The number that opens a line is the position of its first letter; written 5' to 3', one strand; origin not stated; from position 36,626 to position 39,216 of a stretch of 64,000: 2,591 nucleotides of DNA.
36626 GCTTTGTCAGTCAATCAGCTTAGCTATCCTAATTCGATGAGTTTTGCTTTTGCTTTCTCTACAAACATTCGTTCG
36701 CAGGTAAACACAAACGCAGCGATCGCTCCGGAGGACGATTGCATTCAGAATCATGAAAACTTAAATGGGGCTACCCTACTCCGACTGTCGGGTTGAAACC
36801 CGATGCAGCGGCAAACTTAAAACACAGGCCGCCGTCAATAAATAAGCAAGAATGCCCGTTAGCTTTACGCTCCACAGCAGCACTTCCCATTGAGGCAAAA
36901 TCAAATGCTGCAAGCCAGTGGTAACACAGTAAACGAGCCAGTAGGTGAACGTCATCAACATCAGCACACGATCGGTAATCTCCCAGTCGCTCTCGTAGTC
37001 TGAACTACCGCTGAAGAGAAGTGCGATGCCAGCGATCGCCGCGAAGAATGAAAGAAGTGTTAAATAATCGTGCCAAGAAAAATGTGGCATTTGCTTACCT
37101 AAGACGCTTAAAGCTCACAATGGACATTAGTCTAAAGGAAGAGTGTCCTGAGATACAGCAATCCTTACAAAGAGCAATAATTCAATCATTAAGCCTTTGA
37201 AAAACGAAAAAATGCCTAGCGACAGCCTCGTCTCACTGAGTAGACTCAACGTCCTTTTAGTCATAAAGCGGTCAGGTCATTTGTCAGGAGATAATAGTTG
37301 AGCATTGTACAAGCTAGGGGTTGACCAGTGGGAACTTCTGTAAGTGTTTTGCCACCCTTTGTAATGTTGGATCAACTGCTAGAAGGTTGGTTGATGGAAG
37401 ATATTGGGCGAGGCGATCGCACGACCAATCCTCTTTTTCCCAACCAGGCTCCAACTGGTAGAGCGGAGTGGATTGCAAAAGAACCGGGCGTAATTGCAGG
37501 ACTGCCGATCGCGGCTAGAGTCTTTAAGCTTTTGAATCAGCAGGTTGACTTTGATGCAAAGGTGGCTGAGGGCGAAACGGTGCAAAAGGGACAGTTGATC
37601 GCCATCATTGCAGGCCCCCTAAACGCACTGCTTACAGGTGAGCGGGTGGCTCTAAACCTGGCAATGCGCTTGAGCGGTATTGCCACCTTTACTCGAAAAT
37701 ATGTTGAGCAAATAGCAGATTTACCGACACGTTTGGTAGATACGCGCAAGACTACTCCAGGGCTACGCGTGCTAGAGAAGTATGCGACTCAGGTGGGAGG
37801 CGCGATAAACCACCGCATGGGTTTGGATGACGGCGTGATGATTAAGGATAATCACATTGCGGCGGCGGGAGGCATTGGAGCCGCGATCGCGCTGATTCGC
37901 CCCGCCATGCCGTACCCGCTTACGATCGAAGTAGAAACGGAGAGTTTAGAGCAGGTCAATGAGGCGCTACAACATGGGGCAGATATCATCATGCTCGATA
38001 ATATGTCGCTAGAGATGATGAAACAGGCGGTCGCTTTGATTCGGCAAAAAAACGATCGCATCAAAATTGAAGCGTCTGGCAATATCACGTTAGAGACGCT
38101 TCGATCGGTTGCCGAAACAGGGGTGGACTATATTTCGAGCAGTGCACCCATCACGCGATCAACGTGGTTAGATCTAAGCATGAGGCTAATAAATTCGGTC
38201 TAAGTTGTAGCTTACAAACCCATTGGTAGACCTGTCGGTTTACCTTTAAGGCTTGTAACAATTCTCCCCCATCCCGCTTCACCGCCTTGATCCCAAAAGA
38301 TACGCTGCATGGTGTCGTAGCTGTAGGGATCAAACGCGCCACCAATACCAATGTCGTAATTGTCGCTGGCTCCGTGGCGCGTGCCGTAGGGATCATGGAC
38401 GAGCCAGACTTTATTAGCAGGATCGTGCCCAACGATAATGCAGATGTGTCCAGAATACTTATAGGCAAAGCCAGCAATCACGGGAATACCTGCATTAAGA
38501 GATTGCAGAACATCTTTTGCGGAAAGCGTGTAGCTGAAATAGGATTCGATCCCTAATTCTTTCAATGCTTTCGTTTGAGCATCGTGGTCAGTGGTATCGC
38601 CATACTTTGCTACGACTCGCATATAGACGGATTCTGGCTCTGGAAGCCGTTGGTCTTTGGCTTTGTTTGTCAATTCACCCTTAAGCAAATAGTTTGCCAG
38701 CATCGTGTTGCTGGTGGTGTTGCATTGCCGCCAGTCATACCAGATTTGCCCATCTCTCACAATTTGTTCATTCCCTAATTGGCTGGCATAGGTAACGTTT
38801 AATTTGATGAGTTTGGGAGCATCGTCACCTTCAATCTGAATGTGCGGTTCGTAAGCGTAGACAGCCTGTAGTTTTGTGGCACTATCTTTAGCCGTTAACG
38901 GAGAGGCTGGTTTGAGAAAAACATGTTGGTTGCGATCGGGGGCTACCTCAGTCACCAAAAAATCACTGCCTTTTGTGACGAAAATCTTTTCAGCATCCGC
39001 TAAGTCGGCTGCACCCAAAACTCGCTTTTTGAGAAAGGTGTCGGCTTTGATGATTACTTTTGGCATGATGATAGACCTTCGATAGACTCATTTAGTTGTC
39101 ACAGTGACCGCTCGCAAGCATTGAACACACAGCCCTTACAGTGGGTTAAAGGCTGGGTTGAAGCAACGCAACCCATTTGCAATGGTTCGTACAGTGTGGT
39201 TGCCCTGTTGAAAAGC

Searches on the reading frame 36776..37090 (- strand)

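Call 3: search_protein_families(library=pfam, proteins=[window:36776-37090:-], max_evalue=0.01)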
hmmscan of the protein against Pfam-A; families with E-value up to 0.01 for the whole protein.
window:36776-37090:- (104 aa): 1 family
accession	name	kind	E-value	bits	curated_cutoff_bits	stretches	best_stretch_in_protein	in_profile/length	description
PF04103.21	CD20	-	0.00054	20.5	27.9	1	10-93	66-145/156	CD20-like family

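Call 4: search_protein_families(library=padloc, proteins=[window:36776-37090:-], max_evalue=0.01)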
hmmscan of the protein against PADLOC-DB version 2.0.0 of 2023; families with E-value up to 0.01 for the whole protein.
window:36776-37090:- (104 aa): 0 families

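Call 5: search_protein_families(library=ncbifam, proteins=[window:36776-37090:-], max_evalue=0.01)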
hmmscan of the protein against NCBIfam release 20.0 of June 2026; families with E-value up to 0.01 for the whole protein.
window:36776-37090:- (104 aa): 0 families

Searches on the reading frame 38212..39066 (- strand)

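Call 3: search_protein_families(library=pfam, proteins=[window:38212-39066:-], max_evalue=0.01)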
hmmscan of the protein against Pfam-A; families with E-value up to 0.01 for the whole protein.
window:38212-39066:- (284 aa): 2 families
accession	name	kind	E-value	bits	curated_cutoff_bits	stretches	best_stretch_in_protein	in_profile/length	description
PF13529.12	Peptidase_C39_2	-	4.2e-12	47.3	24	1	89-227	1-143/143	Peptidase_C39 like family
PF12385.14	Peptidase_C70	-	0.0012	19.3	19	1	113-229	18-126/141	Papain-like cysteine protease AvrRpt2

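Call 4: search_protein_families(library=padloc, proteins=[window:38212-39066:-], max_evalue=0.01)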
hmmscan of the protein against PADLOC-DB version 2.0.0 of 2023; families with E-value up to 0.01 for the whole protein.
window:38212-39066:- (284 aa): 0 families

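Call 5: search_protein_families(library=ncbifam, proteins=[window:38212-39066:-], max_evalue=0.01)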
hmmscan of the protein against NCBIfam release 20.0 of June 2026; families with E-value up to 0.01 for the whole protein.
window:38212-39066:- (284 aa): 0 families
